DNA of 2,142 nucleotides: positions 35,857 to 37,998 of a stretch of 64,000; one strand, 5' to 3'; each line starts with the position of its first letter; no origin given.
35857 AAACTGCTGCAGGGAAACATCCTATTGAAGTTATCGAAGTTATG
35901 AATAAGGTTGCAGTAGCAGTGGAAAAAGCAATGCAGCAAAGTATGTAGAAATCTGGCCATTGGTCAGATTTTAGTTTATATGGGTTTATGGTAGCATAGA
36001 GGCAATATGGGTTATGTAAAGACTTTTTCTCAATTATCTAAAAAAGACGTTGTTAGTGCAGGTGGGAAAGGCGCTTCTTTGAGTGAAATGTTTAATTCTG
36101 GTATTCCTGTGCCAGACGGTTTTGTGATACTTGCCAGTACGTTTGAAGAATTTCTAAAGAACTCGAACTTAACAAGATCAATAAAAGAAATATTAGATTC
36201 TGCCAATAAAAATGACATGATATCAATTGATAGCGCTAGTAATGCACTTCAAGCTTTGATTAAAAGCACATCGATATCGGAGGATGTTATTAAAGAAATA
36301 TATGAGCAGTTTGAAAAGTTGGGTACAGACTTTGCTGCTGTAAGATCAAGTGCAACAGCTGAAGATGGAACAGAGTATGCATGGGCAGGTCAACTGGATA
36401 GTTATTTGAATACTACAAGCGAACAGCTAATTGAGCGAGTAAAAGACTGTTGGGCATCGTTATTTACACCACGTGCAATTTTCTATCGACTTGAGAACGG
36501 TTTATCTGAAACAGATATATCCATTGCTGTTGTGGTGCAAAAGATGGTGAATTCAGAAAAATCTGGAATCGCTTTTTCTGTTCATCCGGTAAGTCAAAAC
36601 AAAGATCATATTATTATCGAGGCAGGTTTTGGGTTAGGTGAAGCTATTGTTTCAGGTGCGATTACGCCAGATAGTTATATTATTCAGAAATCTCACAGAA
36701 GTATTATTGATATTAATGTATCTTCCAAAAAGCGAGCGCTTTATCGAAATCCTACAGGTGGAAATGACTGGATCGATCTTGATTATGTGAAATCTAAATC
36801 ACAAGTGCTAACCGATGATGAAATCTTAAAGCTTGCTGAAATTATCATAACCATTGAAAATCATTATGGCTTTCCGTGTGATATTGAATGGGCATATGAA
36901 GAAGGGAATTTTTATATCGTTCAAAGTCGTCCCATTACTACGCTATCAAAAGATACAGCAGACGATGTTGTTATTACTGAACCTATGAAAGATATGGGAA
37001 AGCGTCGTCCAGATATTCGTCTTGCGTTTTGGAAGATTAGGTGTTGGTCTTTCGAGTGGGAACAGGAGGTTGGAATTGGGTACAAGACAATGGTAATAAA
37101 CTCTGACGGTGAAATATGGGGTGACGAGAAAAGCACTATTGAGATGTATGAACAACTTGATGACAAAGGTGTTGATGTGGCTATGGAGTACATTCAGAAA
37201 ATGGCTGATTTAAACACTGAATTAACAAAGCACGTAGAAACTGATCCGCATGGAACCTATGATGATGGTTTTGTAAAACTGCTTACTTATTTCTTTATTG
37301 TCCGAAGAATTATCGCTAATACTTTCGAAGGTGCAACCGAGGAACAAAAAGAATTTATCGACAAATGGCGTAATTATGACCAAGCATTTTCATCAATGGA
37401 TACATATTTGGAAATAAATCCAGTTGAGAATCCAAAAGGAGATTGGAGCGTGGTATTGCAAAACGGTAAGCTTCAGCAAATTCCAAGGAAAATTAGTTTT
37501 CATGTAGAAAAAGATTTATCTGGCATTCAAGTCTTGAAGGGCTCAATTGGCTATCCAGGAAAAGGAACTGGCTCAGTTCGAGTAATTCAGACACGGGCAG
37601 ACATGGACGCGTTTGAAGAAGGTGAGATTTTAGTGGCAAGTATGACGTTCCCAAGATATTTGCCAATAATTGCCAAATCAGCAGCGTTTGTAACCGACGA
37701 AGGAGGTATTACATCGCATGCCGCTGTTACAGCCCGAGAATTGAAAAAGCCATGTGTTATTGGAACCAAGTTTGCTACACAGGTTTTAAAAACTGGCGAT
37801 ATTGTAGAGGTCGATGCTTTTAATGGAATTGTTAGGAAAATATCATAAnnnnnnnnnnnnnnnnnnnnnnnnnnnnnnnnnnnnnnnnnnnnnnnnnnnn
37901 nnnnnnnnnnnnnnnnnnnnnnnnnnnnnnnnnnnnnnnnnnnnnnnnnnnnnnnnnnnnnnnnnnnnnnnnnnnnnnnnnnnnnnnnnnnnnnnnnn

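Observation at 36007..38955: Adjacent RPH/PEP-synthase-like phosphotransferase and APH-fold kinase, next to a truncated pyruvate kinase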

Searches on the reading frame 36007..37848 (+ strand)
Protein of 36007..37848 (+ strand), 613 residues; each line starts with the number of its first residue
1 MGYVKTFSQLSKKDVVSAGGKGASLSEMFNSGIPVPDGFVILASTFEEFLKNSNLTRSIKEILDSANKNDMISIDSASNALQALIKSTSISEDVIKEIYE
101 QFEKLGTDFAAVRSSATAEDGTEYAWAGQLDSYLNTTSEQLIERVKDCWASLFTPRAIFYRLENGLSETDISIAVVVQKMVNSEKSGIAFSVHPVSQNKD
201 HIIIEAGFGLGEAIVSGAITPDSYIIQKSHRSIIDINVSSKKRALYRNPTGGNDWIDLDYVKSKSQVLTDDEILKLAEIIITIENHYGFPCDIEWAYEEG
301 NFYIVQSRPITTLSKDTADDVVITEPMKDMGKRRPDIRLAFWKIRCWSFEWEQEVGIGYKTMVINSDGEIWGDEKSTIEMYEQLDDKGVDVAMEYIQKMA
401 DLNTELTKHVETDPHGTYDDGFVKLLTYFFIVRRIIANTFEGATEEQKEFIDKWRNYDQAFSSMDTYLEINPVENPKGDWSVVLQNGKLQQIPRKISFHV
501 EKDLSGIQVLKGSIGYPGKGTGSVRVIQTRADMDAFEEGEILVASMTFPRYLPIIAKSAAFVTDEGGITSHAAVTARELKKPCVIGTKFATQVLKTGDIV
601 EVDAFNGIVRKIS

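Call 3: search_protein_families(library=pfam, proteins=[window:36007-37848:+], max_evalue=0.01)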
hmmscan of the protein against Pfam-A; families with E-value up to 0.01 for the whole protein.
window:36007-37848:+ (613 aa): 2 families
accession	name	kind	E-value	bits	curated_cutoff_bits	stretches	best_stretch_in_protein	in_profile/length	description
PF01326.24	PPDK_N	-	1.3e-97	327.5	27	1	17-321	3-320/328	Pyruvate phosphate dikinase, AMP/ATP-binding domain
PF00391.29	PEP-utilizers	-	2.7e-24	85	23.1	1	536-607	1-72/72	PEP-utilising enzyme, mobile domain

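Call 4: search_protein_families(library=ncbifam, proteins=[window:36007-37848:+], max_evalue=0.01)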
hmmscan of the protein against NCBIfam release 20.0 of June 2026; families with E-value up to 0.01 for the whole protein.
window:36007-37848:+ (613 aa): 25 families
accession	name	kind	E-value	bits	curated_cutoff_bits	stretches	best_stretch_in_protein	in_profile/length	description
NF005057.0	PRK06464.1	equivalog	1.4e-129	433.5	598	2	3-320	6-343/798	phosphoenolpyruvate synthase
TIGR01418.1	PEP_synth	equivalog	4.8e-126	422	739.75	2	4-328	2-347/784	pyruvate, water dikinase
NF004878.0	PRK06241.1-3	subfamily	3e-109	366.4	945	2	3-313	4-314/891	phosphoenolpyruvate synthase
NF004877.0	PRK06241.1-2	subfamily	1.6e-101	341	866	2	3-313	4-315/869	phosphoenolpyruvate synthase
NF041857.1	RIF_Ptrans_rph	equivalog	7.6e-100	335.5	999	2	3-313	2-313/864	rifamycin-inactivating phosphotransferase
NF004879.0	PRK06241.1-4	equivalog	3.9e-92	309.8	976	2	3-313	4-315/868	phosphoenolpyruvate synthase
NF004881.0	PRK06241.2-2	equivalog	5.9e-90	302.8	883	2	14-320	15-320/898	phosphoenolpyruvate synthase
NF052631.1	prodigiosin_PigC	equivalog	8.6e-89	298.5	1300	2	11-324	9-309/883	prodigiosin ligase PigC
NF052632.1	undecylprod_RedH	equivalog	3.5e-87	293.2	1350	2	8-317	7-300/880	undecylprodigiosin ligase RedH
NF004883.0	PRK06241.2-4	equivalog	5e-70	236.7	1063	2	16-315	30-332/928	phosphoenolpyruvate synthase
NF004880.0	PRK06241.2-1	equivalog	3.5e-69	233.7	972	3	6-227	6-224/837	phosphoenolpyruvate synthase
NF000283.1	RPH_KJ151292.1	equivalog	4e-69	233.7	1700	2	15-315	17-318/865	rifamycin-inactivating phosphotransferase Rph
NF004882.0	PRK06241.2-3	equivalog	3.7e-47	161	850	2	14-316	11-282/827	phosphoenolpyruvate synthase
TIGR01828.1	pyru_phos_dikin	equivalog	6.3e-27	93.9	843.45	3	507-589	385-468/865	pyruvate, phosphate dikinase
NF004531.0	PRK05878.1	equivalog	4.8e-26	91.5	456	2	500-611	344-456/534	pyruvate, phosphate dikinase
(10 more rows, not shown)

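Call 5: search_solved_structures(query=window:36007-37848:+, max_evalue=0.001, show_alignments=1)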
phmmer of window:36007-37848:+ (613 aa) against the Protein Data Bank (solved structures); distinct sequences matched with E-value up to 0.001: 30.
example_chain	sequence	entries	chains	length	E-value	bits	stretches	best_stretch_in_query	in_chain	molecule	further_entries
8a8e_A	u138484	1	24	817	4.8e-99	335.6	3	59-320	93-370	Phosphoenolpyruvate synthase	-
9dae_A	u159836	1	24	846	3.3e-81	276.7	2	7-311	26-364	Phosphoenolpyruvate synthase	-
5fbs_A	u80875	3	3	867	4.7e-73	249.7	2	3-313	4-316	Phosphoenolpyruvate synthase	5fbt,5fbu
5hv2_A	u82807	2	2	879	4.9e-73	249.7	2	3-313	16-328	Phosphoenolpyruvate synthase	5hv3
5hv1_A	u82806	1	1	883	5e-73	249.7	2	3-313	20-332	Phosphoenolpyruvate synthase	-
5hv6_A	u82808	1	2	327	1e-60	209.1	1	3-312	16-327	Phosphoenolpyruvate synthase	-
2ols_A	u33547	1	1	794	1.2e-58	202.2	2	3-316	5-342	Phosphoenolpyruvate synthase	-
9goj_A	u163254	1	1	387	2.8e-52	181.2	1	3-315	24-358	Phosphoenolpyruvate synthase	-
2x0s_A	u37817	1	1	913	3e-12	49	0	18-58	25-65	PYRUVATE PHOSPHATE DIKINASE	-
1kbl_A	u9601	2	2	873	2.3e-11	46.1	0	516-587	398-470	PYRUVATE PHOSPHATE DIKINASE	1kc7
9pzl_A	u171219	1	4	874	2.3e-11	46.1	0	516-587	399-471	Pyruvate, phosphate dikinase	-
1dik_A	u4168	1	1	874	2.4e-11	46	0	516-587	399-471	PYRUVATE PHOSPHATE DIKINASE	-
2dik_A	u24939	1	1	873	6e-11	44.7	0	516-587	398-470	PROTEIN (PYRUVATE PHOSPHATE DIKINASE)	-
1ggo_A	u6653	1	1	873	1.1e-10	43.8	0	18-61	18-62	PROTEIN (PYRUVATE, PHOSPHATE DIKINASE)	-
1jde_A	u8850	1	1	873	1.5e-10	43.4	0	516-587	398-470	PYRUVATE, PHOSPHATE DIKINASE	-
2e28_A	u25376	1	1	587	9.9e-10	40.7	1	533-609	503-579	Pyruvate kinase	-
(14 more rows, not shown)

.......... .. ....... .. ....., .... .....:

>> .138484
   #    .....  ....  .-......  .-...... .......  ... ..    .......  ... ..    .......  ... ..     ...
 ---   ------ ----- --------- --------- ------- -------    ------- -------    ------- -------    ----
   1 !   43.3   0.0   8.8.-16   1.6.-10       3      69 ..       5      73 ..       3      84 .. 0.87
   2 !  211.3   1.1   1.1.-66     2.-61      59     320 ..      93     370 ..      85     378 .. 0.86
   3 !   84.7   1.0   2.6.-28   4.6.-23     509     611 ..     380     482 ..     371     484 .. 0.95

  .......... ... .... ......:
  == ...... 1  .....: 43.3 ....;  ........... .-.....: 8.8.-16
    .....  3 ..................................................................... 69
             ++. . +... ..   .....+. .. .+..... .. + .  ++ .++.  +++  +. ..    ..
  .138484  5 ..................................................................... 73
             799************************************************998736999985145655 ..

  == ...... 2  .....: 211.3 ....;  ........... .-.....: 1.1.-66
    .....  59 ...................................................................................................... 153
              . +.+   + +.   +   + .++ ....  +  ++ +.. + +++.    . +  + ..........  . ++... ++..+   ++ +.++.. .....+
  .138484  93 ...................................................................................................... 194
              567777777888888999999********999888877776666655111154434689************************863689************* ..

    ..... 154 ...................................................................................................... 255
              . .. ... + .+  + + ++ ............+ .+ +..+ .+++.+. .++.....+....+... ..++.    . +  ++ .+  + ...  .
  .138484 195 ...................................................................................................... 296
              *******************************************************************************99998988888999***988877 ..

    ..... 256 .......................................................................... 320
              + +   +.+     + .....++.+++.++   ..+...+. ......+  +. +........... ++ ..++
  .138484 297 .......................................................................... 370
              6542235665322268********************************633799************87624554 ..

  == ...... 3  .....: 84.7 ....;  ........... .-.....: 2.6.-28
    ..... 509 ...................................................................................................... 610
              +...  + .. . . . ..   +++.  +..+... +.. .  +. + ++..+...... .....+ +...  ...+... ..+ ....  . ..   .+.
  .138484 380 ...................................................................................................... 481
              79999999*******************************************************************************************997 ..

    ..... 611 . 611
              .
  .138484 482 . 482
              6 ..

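Call 8: find_homologous_proteins(query=window:36007-37848:+, max_evalue=1e-10)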
Query window:36007-37848:+ (613 aa): 8000 proteins with E <= 1e-10 among 8000 candidates; the best 120 are listed.
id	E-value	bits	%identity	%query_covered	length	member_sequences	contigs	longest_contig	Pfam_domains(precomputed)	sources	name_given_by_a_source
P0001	0.0e+0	1375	100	100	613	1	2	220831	PF00391.30,PF01326.25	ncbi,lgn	-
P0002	3.6e-212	724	50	100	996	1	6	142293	PF00391.30,PF01326.25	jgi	jgi:phosphoenolpyruvate synthase/pyruvate phosphate dikinase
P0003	2.2e-210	718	43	100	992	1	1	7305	PF00391.30,PF01326.25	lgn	-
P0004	2.5e-194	665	43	100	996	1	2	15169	PF00391.30,PF01326.25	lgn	-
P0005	4.3e-186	638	50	99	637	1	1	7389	PF00391.30,PF01326.25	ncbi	-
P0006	9.8e-184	630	57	56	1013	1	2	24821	PF00391.30,PF01326.25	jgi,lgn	-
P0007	1.0e-183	630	55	54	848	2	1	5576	PF00391.30,PF01326.25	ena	-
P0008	1.4e-183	630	50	99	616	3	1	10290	PF00391.30,PF01326.25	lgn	-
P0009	6.8e-182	624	61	51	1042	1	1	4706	PF00391.30,PF01326.25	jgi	jgi:phosphoenolpyruvate synthase/pyruvate phosphate dikinase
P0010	5.5e-179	614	58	51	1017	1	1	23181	PF00391.30,PF01326.25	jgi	jgi:phosphoenolpyruvate synthase/pyruvate phosphate dikinase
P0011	7.4e-177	607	43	100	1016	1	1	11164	PF00391.30,PF01326.25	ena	-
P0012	3.5e-176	605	60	51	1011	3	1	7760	PF00391.30,PF01326.25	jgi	jgi:phosphoenolpyruvate synthase/pyruvate phosphate dikinase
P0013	3.9e-176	605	61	51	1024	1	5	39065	PF00391.30,PF01326.25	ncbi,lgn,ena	-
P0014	3.3e-175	602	42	99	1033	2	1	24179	PF00391.30,PF01326.25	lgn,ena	-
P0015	6.3e-175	601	62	51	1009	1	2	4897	PF00391.30,PF01326.25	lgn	-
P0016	1.3e-174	600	47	99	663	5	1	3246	PF00391.30,PF01326.25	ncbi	-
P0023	1.1e-171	590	52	56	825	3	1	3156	PF00391.30,PF01326.25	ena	-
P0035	4.0e-168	579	51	56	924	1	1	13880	PF00391.30,PF01326.25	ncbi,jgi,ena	-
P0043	1.8e-166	573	46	100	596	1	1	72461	PF00391.30,PF01326.25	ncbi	ncbi:MAG: PEP/pyruvate-binding domain-containing protein [Candidatus Paceibacterota bacterium]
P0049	2.3e-166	573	48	100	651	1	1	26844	PF00391.30,PF01326.25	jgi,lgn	jgi:phosphoenolpyruvate synthase/pyruvate phosphate dikinase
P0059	2.5e-165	569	48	100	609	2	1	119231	PF00391.30,PF01326.25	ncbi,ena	-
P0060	4.3e-165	569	47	100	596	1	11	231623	PF00391.30,PF01326.25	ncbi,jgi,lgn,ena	ncbi:MAG TPA: PEP/pyruvate-binding domain-containing protein [Candidatus Paceibacterota bacterium]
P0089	8.0e-158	545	66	52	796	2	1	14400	PF00391.30,PF01326.25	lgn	-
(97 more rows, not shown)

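Call 17: find_encoding_contigs(protein=P0001, flank=10000, max_places=2)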
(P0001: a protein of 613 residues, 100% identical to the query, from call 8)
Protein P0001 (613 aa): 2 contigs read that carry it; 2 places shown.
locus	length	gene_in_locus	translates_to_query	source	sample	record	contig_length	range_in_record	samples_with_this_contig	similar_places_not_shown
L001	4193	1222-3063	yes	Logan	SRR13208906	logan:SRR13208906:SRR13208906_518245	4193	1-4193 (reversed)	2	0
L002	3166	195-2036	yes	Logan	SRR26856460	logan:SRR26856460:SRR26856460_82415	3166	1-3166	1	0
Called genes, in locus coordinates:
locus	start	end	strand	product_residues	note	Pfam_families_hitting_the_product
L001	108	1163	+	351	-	PF00224:PK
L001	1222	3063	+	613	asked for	PF01326:PPDK_N, PF00391:PEP-utilizers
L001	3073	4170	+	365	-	PF01636:APH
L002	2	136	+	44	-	?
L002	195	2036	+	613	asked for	PF01326:PPDK_N, PF00391:PEP-utilizers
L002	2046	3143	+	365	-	PF01636:APH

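Call 20: find_encoding_contigs(protein=P0060, flank=6000, max_places=3)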
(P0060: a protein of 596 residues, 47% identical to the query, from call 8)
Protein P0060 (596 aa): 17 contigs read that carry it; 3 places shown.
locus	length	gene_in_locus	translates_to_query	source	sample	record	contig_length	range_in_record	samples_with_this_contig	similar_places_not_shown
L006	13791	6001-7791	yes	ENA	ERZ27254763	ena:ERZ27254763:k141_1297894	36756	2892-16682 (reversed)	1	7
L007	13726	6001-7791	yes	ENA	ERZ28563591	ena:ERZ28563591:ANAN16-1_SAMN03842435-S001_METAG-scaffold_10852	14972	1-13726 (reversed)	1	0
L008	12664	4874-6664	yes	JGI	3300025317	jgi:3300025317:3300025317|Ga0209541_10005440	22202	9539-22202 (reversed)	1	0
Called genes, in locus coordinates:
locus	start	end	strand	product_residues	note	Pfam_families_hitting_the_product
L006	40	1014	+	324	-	PF01193:RNA_pol_L, PF01000:RNA_pol_A_bac, PF03118:RNA_pol_A_CTD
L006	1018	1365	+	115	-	PF01196:Ribosomal_L17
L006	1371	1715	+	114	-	PF00572:Ribosomal_L13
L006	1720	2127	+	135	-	PF00380:Ribosomal_S9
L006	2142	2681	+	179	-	PF01025:GrpE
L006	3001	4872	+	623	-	PF00012:HSP70, PF06723:MreB_Mbl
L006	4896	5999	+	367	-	PF00226:DnaJ, PF01556:DnaJ_C, PF00684:DnaJ_CXXCXGXG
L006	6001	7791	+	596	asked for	PF01326:PPDK_N, PF00391:PEP-utilizers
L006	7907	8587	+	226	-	PF00072:Response_reg, PF00196:GerE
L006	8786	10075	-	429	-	-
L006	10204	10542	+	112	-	-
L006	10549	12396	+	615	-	PF00171:Aldedh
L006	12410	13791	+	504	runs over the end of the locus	PF00512:HisKA, PF02518:HATPase_c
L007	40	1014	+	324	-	PF01193:RNA_pol_L, PF01000:RNA_pol_A_bac, PF03118:RNA_pol_A_CTD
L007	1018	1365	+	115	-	PF01196:Ribosomal_L17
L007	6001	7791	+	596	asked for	PF01326:PPDK_N, PF00391:PEP-utilizers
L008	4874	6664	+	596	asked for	PF01326:PPDK_N, PF00391:PEP-utilizers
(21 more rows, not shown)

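Call 21: find_encoding_contigs(protein=P0059, flank=6000, max_places=2)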
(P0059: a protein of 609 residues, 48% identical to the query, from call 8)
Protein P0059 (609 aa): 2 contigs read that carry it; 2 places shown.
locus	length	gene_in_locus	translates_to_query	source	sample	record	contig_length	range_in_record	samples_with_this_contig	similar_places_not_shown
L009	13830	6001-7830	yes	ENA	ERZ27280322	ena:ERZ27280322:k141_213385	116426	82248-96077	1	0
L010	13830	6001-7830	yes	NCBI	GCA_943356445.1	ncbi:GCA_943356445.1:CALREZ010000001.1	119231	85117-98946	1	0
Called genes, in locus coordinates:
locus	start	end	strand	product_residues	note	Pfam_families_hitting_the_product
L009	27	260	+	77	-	-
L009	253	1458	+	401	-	PF13200:DUF4015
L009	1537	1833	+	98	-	-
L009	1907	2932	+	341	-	PF01565:FAD_binding_4, PF02873:MurB_C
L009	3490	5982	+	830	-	PF07517:SecA_DEAD, PF01043:SecA_PP_bind, PF21090:P-loop_SecA, PF07516:SecA_SW, PF02810:SEC-C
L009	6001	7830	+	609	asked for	PF01326:PPDK_N, PF00391:PEP-utilizers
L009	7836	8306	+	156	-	PF00383:dCMP_cyt_deam_1, PF14437:MafB19-deam (weak)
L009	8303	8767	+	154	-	PF00293:NUDIX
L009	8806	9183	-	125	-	-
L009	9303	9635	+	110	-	PF04020:Phage_holin_4_2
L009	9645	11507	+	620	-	PF00122:E1-E2_ATPase, PF00702:Hydrolase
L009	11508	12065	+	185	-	PF01725:Ham1p_like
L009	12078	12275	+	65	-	-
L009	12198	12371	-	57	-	-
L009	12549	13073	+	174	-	-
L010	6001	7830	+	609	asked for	PF01326:PPDK_N, PF00391:PEP-utilizers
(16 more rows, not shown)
